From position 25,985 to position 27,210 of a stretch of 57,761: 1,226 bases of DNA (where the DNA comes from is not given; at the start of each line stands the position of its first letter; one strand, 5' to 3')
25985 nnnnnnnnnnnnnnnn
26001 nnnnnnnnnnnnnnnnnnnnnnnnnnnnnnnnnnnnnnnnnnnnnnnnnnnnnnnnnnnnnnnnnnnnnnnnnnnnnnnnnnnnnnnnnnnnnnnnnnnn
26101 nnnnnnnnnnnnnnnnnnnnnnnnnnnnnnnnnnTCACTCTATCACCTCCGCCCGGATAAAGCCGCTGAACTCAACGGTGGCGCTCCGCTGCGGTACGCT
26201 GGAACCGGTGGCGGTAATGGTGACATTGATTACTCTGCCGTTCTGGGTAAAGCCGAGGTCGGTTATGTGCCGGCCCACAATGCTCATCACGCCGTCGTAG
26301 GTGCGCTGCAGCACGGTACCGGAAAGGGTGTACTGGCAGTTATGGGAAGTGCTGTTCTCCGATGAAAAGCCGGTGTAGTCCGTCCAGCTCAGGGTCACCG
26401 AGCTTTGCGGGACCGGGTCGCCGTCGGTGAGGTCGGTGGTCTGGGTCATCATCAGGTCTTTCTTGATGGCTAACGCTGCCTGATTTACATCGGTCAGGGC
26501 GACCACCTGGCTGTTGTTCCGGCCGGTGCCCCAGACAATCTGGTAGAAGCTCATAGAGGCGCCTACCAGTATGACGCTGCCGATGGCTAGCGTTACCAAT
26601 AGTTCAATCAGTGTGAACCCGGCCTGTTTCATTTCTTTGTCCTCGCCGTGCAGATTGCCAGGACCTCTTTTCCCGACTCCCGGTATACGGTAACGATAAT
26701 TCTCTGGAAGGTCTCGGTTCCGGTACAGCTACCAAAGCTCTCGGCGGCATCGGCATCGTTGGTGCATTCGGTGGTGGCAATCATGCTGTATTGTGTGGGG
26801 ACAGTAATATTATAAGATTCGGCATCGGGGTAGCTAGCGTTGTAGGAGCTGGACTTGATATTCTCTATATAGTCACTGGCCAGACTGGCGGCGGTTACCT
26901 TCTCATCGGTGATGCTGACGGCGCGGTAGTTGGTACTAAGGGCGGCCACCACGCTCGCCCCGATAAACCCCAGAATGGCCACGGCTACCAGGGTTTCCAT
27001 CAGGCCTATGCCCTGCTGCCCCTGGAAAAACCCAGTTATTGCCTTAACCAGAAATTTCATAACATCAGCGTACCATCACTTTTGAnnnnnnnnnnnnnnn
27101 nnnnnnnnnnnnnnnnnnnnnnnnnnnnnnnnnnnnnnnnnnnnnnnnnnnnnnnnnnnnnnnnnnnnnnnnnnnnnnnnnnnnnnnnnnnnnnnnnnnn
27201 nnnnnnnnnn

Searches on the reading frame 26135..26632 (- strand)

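Call 5: search_protein_families(library=pfam, proteins=[window:26135-26632:-], max_evalue=1)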
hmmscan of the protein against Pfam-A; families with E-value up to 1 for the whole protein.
window:26135-26632:- (165 aa): 1 family
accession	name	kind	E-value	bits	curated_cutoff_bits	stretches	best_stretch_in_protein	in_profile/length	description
PF07963.17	N_methyl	-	2.6e-09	36.7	21.2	1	1-25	2-26/27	Prokaryotic N-terminal methylation motif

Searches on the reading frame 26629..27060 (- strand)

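Call 5: search_protein_families(library=pfam, proteins=[window:26629-27060:-], max_evalue=1)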
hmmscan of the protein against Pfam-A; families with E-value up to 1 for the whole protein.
window:26629-27060:- (143 aa): 3 families
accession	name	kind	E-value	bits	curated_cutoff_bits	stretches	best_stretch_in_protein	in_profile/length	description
PF07963.17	N_methyl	-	0.0028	17.6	21.2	1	15-37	4-26/27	Prokaryotic N-terminal methylation motif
PF11773.13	ComGE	-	0.023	15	25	1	20-62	2-44/82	Competence system putative prepilin ComGE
PF22150.1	Tt1218-like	-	0.1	13.1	27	1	46-116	8-69/76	Type IV pilin Tt1218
